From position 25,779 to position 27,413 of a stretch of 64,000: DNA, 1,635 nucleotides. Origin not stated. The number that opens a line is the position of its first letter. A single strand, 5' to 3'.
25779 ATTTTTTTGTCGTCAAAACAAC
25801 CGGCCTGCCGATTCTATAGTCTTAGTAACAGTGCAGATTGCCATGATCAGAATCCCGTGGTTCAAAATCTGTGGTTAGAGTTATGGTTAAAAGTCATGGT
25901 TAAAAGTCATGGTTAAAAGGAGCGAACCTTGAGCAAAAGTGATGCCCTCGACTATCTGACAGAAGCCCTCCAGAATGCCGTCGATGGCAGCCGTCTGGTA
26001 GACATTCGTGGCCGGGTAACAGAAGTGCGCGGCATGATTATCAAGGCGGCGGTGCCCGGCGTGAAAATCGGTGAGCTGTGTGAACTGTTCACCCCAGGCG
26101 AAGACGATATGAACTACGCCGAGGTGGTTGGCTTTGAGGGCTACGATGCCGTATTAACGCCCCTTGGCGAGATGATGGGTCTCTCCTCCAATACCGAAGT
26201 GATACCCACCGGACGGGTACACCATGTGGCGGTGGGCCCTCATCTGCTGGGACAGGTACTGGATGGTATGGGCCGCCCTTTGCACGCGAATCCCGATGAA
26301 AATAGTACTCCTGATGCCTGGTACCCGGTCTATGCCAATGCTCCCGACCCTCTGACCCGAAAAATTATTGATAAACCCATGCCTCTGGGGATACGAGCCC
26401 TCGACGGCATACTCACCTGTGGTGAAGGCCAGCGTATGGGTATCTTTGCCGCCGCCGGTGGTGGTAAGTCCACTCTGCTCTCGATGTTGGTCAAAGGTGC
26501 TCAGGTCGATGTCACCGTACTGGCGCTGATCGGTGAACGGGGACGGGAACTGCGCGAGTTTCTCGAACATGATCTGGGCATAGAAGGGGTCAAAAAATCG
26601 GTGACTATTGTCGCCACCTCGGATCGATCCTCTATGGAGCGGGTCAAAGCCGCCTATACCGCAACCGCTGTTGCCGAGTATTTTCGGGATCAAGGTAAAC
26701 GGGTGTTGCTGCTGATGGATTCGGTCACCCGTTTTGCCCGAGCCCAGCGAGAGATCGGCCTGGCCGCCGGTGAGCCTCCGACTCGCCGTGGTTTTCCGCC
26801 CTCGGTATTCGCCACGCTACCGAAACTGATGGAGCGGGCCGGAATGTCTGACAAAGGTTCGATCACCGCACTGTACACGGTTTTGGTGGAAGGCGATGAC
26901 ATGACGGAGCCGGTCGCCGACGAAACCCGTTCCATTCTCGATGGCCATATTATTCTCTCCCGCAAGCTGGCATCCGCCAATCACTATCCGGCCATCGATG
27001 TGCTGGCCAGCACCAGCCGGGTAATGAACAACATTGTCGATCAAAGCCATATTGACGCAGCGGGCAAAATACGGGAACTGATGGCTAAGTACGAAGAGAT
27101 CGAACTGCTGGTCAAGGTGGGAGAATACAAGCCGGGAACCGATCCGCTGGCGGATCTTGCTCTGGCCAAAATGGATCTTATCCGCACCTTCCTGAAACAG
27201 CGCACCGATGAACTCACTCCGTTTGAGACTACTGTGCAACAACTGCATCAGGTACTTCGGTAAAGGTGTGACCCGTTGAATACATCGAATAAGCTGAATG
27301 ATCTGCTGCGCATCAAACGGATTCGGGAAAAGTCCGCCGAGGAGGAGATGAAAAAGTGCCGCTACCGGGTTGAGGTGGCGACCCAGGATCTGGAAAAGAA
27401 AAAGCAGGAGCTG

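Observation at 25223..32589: Stand-alone sctN-sctU injectisome operon embedded among housekeeping genes, with no sctV/C/D/J, needle or translocon genes nearby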

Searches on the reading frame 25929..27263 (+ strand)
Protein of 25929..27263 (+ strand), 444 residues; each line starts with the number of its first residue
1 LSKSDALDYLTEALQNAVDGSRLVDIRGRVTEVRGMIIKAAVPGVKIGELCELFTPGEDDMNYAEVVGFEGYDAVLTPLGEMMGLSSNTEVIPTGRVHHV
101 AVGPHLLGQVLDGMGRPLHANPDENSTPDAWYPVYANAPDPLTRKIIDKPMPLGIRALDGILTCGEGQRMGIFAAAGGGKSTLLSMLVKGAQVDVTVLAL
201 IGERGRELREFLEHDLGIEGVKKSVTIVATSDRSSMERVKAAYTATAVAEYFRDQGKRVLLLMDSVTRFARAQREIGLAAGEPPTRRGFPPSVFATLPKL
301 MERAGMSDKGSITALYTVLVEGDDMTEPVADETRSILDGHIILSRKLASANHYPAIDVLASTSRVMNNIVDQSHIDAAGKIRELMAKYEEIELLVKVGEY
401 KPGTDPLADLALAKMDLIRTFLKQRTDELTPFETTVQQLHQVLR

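Call 4: search_protein_families(library=pfam, proteins=[window:25929-27263:+], max_evalue=0.01)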
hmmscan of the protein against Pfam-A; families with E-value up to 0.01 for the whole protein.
window:25929-27263:+ (444 aa): 3 families
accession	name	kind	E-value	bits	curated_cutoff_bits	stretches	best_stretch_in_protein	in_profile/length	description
PF00006.31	ATP-synt_ab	-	1.3e-87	293.3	29.5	1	154-363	1-213/213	ATP synthase alpha/beta family, nucleotide-binding domain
PF18269.6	T3SS_ATPase_C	-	2e-25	88.9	22.7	1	370-441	1-72/72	T3SS EscN ATPase C-terminal domain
PF02874.29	ATP-synt_ab_N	-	8.6e-07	29.8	20.9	1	30-95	1-69/69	ATP synthase alpha/beta family, beta-barrel domain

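Call 5: search_protein_families(library=ncbifam, proteins=[window:25929-27263:+], max_evalue=0.01)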
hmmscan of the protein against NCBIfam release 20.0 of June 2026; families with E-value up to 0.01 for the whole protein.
window:25929-27263:+ (444 aa): 35 families (the best 25 are shown)
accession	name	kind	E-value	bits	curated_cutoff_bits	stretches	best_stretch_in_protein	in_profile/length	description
NF005391.0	PRK06936.1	equivalog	2.7e-232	771.3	657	1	6-442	3-437/439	type III secretion system ATPase SctN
TIGR02546.1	III_secr_ATP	equivalog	3.6e-195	648.6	604.75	1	24-443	3-422/423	type III secretion system ATPase SctN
NF006575.0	PRK09099.1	subfamily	6.1e-186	618.5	706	1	6-443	6-441/443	type III secretion system ATPase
NF005295.0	PRK06820.1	equivalog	7.9e-176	585.4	690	1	10-443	13-439/440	EscN/YscN/HrcN family type III secretion system ATPase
TIGR03497.1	FliI_clade2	equivalog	2.1e-174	580.3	629.8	1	28-443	1-413/413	flagellar protein export ATPase FliI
TIGR01026.1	fliI_yscN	subfamily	9.1e-172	571.7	379.5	1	15-443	12-439/440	FliI/YscN family ATPase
TIGR03496.1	FliI_clade1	equivalog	2.6e-162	540.4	619.1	1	28-442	1-414/414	flagellar protein export ATPase FliI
TIGR03498.1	FliI_clade3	equivalog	2.7e-150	500.7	587.45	1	28-443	1-418/418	flagellar protein export ATPase FliI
NF005765.0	PRK07594.1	equivalog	2.8e-150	500.8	715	1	27-443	22-431/433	EscN/YscN/HrcN family type III secretion system ATPase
NF006012.0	PRK08149.1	equivalog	7.4e-143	476.6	594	1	23-442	6-429/431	type III secretion system ATPase SctN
NF006290.1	PRK08472.1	equivalog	1.1e-132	442.9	644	1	12-442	4-432/433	flagellar protein export ATPase FliI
NF005535.1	PRK07196.1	equivalog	2.6e-123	412.3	715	1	11-442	3-433/434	flagellar protein export ATPase FliI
NF004578.0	PRK05922.1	equivalog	1.1e-88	297.9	604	1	29-443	22-431/434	type III secretion system ATPase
NF040574.1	T3SS_ATP_VscN2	exception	2.2e-78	264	750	1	104-442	82-416/420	type III secretion system ATPase VscN2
NF009884.0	PRK13343.1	equivalog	5.3e-55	187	554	1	24-427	27-427/507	F0F1 ATP synthase subunit alpha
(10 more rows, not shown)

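Call 13: search_solved_structures(query=window:25929-27263:+, max_evalue=1e-50)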
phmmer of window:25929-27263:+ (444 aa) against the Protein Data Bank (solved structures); distinct sequences matched with E-value up to 1e-50: 25.
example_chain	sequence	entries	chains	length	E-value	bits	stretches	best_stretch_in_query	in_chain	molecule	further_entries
9e58_A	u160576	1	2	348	3.7e-159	533.3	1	97-440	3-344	Type 3 secretion system ATPase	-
9dmd_A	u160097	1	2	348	2.6e-158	530.5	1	97-440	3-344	Type 3 secretion system ATPase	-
6njo_A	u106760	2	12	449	1.1e-130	439.5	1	26-443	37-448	Translocator EscN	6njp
2obl_A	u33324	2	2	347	2.6e-124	418.5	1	98-443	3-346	EscN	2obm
4nph_A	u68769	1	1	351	4.5e-113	381.5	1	100-443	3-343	Probable secretion system apparatus ATP synthase SsaN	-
9wd4_A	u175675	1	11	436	1.3e-104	353.6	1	24-442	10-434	Type 3 secretion system ATPase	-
9wf0_A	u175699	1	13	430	1.6e-104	353.3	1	27-442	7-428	Type 3 secretion system ATPase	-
5b0o_A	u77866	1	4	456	5.6e-100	338.4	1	27-440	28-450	Flagellum-specific ATP synthase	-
2dpy_A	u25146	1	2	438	6.5e-100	338.1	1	27-440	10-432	Flagellum-specific ATP synthase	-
6rad_A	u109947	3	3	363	8.9e-96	324.5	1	95-438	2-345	Secretory apparatus ATP synthase (Associated with virulence) | ATP synthase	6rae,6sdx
5ybh_A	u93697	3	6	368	5.8e-94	318.6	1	90-441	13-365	Probable ATP synthase SpaL/MxiB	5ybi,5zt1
5swj_A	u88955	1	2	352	2e-92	313.5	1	98-441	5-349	Probable ATP synthase SpaL/MxiB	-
6n76_A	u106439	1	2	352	1e-91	311.2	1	98-441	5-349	ATP synthase SpaL/MxiB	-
6n72_A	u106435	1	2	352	1e-91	311.2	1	98-441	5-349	ATP synthase SpaL/MxiB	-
6n74_A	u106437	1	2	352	1e-91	311.2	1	98-441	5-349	ATP synthase SpaL/MxiB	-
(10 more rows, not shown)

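Call 21: search_dna_similar(query=window:25929-27263:+, collection=plasmids, mode=protein, max_rows=30, rows=best)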
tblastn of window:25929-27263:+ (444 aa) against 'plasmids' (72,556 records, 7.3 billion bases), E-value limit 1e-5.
Records with a match: 794; places in all: 1133; records where one place covers at least 80% of the query: 745.
Best place of each record, by identity: 60-80% 132; <60% 662.
By first word of the organism name: Ralstonia 136; Shigella 103; Yersinia 93; Rhizobium 53; Azospirillum 30; Escherichia 29; Sinorhizobium 27; Aeromonas 21; Bradyrhizobium 18; Pantoea 14; and 110 more.
By predicted mobility (MOB-suite, as given by PLSDB): non-mobilizable 332; mobilizable 292; conjugative 170.
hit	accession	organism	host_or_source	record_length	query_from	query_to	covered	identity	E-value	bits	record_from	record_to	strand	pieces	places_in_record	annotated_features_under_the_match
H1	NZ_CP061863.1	Photobacterium damselae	Seriola lalandi,cell culture,caudal ...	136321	3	439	98%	68.9%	0e+0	590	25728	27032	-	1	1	vscN: SctN family type III secretion system ATPase VscN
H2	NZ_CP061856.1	Photobacterium damselae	Seriola lalandi,cell culture,caudal ...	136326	3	439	98%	68.9%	0e+0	590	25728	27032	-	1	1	vscN: SctN family type III secretion system ATPase VscN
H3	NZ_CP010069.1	Yersinia pseudotuberculosis str. PA3606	Homo sapiens,human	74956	6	439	98%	67.7%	2e-179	563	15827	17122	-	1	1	yscN: SctN family type III secretion system ATPase YscN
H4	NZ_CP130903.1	Yersinia pseudotuberculosis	mouse,feces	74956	6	439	98%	67.7%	2e-179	563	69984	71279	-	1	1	yscN: SctN family type III secretion system ATPase YscN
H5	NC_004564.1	Yersinia enterocolitica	-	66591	6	439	98%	67.7%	3e-179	562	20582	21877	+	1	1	yscN: SctN family type III secretion system ATPase YscN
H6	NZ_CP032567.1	Yersinia pseudotuberculosis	cell culture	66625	6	439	98%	67.7%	3e-179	562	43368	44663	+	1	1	yscN: SctN family type III secretion system ATPase YscN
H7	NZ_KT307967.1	Yersinia pseudotuberculosis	Homo sapiens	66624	6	439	98%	67.7%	3e-179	562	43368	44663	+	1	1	yscN: SctN family type III secretion system ATPase YscN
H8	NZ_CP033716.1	Yersinia pseudotuberculosis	Homo sapiens,BEI Isolate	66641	6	439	98%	67.7%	3e-179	562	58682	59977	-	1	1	yscN: SctN family type III secretion system ATPase YscN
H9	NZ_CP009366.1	Yersinia enterocolitica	human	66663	6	439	98%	67.7%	3e-179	562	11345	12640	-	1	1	yscN: SctN family type III secretion system ATPase YscN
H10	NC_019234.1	Yersinia enterocolitica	-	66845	6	439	98%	67.7%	3e-179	562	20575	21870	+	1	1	yscN: SctN family type III secretion system ATPase YscN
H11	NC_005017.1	Yersinia enterocolitica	-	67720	6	439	98%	67.7%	3e-179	562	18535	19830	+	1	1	yscN: SctN family type III secretion system ATPase YscN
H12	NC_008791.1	Yersinia enterocolitica subsp. enterocolitica 8081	-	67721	6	439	98%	67.7%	3e-179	562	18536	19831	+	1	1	yscN: SctN family type III secretion system ATPase YscN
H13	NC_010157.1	Yersinia pestis Angola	-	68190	6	439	98%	67.7%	3e-179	562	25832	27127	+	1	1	yscN: SctN family type III secretion system ATPase YscN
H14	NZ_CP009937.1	Yersinia pestis Angola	Microbial isolate culture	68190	6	439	98%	67.7%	3e-179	562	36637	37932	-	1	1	yscN: SctN family type III secretion system ATPase YscN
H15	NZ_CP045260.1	Yersinia pestis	Urocitellus undulatus,Cell culture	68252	6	439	98%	67.7%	3e-179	562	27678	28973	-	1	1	yscN: SctN family type III secretion system ATPase YscN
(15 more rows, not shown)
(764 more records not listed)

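Call 22: get_annotated_region(hit=H5, flank=20000)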
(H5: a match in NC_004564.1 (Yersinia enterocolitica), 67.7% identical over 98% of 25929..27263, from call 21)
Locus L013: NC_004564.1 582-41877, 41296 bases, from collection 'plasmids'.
description: Yersinia enterocolitica plasmid pYVa127/90, complete sequence
organism: Yersinia enterocolitica (NCBI taxid 630)
taxonomy: Bacteria; Pseudomonadota; Gammaproteobacteria; Enterobacterales; Yersiniaceae; Yersinia; Yersinia enterocolitica
host: -; source: -; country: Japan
typing (MOB-suite, as given by PLSDB): non-mobilizable; replicon IncFII,rep_cluster_645
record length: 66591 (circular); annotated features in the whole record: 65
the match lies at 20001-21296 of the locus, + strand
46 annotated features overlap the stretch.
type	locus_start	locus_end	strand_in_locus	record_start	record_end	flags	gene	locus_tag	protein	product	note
CDS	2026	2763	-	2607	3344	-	traT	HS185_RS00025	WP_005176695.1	conjugal transfer complement resistance protein TraT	-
CDS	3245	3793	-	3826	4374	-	yopK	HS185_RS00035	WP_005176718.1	type III secretion system effector YopK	-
predicted_resistance_gene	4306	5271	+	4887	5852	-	yopT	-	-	T3SS effector cysteine protease YopT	predicted by amrfinderplus; class ; identity 98.45%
CDS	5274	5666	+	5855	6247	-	sycT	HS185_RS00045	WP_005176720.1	type III secretion system chaperone SycT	-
CDS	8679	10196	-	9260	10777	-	yopM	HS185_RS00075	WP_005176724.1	type III secretion system effector YopM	-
CDS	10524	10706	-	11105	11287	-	-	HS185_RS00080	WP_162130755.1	hypothetical protein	-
predicted_resistance_gene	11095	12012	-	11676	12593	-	yopD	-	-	type III secretion system translocon subunit YopD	predicted by amrfinderplus; class ; identity 99.67%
predicted_resistance_gene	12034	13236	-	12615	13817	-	yopB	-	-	type III secretion system translocon subunit YopB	predicted by amrfinderplus; class ; identity 99.25%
CDS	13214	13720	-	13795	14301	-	lcrH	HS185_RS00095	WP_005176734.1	type III secretion system chaperone SycD/LcrH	-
CDS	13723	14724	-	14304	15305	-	lcrV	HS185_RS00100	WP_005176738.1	type III secretion system needle tip protein LcrV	-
CDS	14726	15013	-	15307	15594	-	lcrG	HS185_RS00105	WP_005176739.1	type III secretion system chaperone LcrG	-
CDS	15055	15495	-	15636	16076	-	lcrR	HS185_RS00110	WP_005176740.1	type III secretion system chaperone LcrR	-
CDS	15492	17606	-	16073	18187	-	lcrD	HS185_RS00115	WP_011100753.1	SctV family type III secretion system export apparatus subunit LcrD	-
CDS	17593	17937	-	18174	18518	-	yscY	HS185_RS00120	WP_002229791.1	type III secretion system chaperone YscY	-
CDS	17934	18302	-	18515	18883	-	yscX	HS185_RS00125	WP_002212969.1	type III secretion system protein YscX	-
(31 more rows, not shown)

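Call 23: find_homologous_proteins(query=L013:15492-17606:-, max_evalue=1e-100)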
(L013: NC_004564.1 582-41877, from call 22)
Query L013:15492-17606:- (704 aa): 7945 proteins with E <= 1e-100 among 8000 candidates; the best 120 are listed.
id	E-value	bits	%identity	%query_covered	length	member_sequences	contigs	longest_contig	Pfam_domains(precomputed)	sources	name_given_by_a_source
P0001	0.0e+0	1501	99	100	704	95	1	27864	PF00771.26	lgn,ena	-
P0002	0.0e+0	1344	88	100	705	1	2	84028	PF00771.26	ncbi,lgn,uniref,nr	ncbi:Low calcium response locus protein D [Aeromonas schubertii]|uniref:type III secretion system ex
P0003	0.0e+0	1343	88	100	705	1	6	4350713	PF00771.26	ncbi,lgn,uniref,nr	ncbi:type III secretion system export apparatus subunit SctV [Aeromonas schubertii]|uniref:Type III 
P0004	0.0e+0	1342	88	100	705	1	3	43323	PF00771.26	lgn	-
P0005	0.0e+0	1341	88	100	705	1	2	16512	PF00771.26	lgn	-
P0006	0.0e+0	1339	88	100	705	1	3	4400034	PF00771.26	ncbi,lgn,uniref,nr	ncbi:type III secretion system export apparatus subunit SctV [Aeromonas schubertii]|uniref:AscV prot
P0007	0.0e+0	1275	84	100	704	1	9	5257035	PF00771.26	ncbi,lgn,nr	ncbi:SctV family type III secretion system export apparatus subunit AscV [Aeromonas hydrophila]|nr:E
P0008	0.0e+0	1275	84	100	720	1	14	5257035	PF00771.26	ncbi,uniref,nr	ncbi:SctV family type III secretion system export apparatus subunit AscV [Aeromonas hydrophila]|unir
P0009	0.0e+0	1275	84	100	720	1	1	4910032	PF00771.26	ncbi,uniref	ncbi:SctV family type III secretion system export apparatus subunit AscV [Aeromonas hydrophila]|unir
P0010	0.0e+0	1274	84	100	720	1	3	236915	PF00771.26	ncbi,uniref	ncbi:SctV family type III secretion system export apparatus subunit AscV [Aeromonas hydrophila]|unir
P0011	0.0e+0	1274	84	100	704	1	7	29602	PF00771.26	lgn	-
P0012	0.0e+0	1274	84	100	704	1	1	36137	PF00771.26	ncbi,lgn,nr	ncbi:TPA: SctV family type III secretion system export apparatus subunit AscV [Aeromonas hydrophila]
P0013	0.0e+0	1274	84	100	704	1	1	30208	PF00771.26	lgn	-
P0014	0.0e+0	1274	84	100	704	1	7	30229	PF00771.26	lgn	-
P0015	0.0e+0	1274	84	100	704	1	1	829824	PF00771.26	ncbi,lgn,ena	-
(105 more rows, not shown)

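Call 27: find_homologous_proteins(query=window:25929-27263:+, max_evalue=1e-100)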
Query window:25929-27263:+ (444 aa): 7916 proteins with E <= 1e-100 among 8000 candidates; the best 120 are listed.
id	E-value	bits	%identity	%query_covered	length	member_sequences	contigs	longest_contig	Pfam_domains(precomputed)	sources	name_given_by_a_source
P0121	3.0e-289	977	100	100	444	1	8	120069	PF18269.7,PF02874.30,PF00006.32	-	-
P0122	5.9e-259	877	89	100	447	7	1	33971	PF18269.7,PF02874.30,PF00006.32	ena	-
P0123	1.6e-258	876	89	100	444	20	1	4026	PF18269.7,PF02874.30,PF00006.32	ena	-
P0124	4.6e-251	851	86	99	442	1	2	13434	PF18269.7,PF02874.30,PF00006.32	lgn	-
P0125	1.2e-249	846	85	100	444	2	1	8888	PF18269.7,PF02874.30,PF00006.32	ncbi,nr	ncbi:MAG: EscN/YscN/HrcN family type III secretion system ATPase [Oceanospirillales bacterium LUC14_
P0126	1.5e-249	846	85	100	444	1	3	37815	PF18269.7,PF02874.30,PF00006.32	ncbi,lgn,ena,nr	ncbi:MAG: type III secretion system ATPase SctN [Kistimonas sp.]|nr:type III secretion system ATPase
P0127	2.8e-249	845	85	100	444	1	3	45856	PF18269.7,PF02874.30,PF00006.32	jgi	-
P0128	4.3e-249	844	85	100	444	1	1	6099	PF18269.7,PF02874.30,PF00006.32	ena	-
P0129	7.5e-249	844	85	100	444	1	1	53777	PF18269.7,PF02874.30,PF00006.32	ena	-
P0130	1.5e-248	843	86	99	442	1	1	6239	PF18269.7,PF02874.30,PF00006.32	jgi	-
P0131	1.7e-248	843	86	100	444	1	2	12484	PF18269.7,PF02874.30,PF00006.32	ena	-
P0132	4.8e-248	841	85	100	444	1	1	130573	PF18269.7,PF02874.30,PF00006.32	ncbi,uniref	ncbi:SctN family type III secretion system ATPase PscN [Kistimonas scapharcae]|uniref:Type 3 secreti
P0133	4.8e-248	841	85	100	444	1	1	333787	PF18269.7,PF02874.30,PF00006.32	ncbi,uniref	ncbi:type III secretion system ATPase SctN [Kistimonas asteriae]|uniref:type III secretion system AT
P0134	5.3e-248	841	85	100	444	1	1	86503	PF18269.7,PF02874.30,PF00006.32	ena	-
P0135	6.1e-247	837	85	100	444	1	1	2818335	PF18269.7,PF02874.30,PF00006.32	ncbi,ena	-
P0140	5.9e-244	828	84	99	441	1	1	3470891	PF18269.7,PF02874.30,PF00006.32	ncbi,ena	-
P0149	3.4e-234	795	81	99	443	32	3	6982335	PF18269.7,PF02874.30,PF00006.32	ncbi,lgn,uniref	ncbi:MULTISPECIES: type III secretion system ATPase SctN [unclassified Endozoicomonas]|uniref:type I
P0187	2.7e-218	743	77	99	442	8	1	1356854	PF18269.7,PF02874.30,PF00006.32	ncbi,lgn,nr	ncbi:MAG: type III secretion system ATPase SctN [Candidatus Endonucleobacter sp. (ex Gigantidas chil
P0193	7.8e-212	722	72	99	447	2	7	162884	PF18269.7,PF02874.30,PF00006.32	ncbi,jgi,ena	jgi:type III secretion protein N (ATPase)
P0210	3.9e-202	690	72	98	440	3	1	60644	PF18269.7,PF02874.30,PF00006.32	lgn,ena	-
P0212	6.7e-202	689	73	98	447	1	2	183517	PF18269.7,PF02874.30,PF00006.32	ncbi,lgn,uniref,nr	ncbi:type III secretion system ATPase SctN [Halochromatium roseum]|uniref:type III secretion system 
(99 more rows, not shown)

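Call 28: find_encoding_contigs(protein=P0149, flank=10000, max_places=2)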
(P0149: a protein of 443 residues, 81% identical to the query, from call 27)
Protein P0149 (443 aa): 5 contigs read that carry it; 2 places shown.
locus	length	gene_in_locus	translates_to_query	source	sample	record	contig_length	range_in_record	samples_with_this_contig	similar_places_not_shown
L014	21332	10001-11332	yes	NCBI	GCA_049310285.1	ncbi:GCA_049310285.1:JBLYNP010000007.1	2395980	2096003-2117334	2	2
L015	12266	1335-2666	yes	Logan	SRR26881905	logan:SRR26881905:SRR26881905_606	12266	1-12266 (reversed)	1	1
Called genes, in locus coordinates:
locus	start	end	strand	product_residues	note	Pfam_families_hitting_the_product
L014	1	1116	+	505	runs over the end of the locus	PF05598:DUF772, PF01609:DDE_Tnp_1, PF13751:DDE_Tnp_1_6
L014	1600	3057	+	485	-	PF01966:HD (weak), PF13286:HD_assoc (faint)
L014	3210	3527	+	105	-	-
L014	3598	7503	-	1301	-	PF18076:FGAR-AT_N, PF18072:FGAR-AT_linker, PF02769:AIRS_C, PF22689:FGAR-AT_PurM_N-like, PF02769:AIRS_C, PF13507:GATase_5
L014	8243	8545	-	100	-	-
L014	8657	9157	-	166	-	PF00383:dCMP_cyt_deam_1, PF14437:MafB19-deam, PF14439:Bd3614-deam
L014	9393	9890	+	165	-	PF05932:CesT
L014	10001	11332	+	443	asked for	PF02874:ATP-synt_ab_N, PF00006:ATP-synt_ab, PF18269:T3SS_ATPase_C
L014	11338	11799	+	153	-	PF07321:YscO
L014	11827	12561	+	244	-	PF09483:HpaP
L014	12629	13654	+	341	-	PF01052:FliMN_C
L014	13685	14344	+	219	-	PF00813:FliP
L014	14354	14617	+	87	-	PF01313:Bac_export_3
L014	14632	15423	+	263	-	PF01311:Bac_export_1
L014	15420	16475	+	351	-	PF01312:Bac_export_2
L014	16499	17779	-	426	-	PF00817:IMS, PF21999:IMS_HHH_1, PF11799:IMS_C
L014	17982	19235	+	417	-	-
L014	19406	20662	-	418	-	PF23414:Beta-prop_EML_2 (weak), PF24807:WD40_CDC20-Fz, PF24817:WD40_WDHD1_1st, PF24814:WD40_Prp19, PF25175:Beta-prop_WDR5, PF23381:Beta-prop_IFT122_1st, PF25174:Beta-prop_THOC3, PF23414:Beta-prop_EML_2, +14 more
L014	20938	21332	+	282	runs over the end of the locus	-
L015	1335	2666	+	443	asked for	PF02874:ATP-synt_ab_N, PF00006:ATP-synt_ab, PF18269:T3SS_ATPase_C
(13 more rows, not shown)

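Call 29: find_encoding_contigs(protein=P0140, flank=10000, max_places=2)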
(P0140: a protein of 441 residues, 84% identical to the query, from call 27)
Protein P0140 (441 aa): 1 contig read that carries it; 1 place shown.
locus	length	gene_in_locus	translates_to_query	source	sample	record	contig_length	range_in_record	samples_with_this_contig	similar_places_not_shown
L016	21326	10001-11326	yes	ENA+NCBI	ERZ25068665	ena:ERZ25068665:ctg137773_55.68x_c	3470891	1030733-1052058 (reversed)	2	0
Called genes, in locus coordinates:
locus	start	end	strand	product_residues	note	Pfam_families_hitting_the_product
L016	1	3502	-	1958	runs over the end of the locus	-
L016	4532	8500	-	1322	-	PF18076:FGAR-AT_N, PF18072:FGAR-AT_linker, PF02769:AIRS_C, PF22689:FGAR-AT_PurM_N-like, PF02769:AIRS_C, PF13507:GATase_5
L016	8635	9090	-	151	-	PF00383:dCMP_cyt_deam_1, PF14437:MafB19-deam, PF14439:Bd3614-deam (weak)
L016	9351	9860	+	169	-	PF05932:CesT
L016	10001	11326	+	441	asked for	PF02874:ATP-synt_ab_N (weak), PF00006:ATP-synt_ab, PF18269:T3SS_ATPase_C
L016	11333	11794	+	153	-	-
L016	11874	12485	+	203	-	PF09483:HpaP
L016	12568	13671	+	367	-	PF01052:FliMN_C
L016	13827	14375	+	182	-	PF00813:FliP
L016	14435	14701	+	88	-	PF01313:Bac_export_3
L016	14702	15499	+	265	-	PF01311:Bac_export_1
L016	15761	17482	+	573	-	-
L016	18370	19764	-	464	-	PF07690:MFS_1, PF00083:Sugar_tr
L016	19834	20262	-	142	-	PF09933:DUF2165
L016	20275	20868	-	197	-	PF16244:DUF4901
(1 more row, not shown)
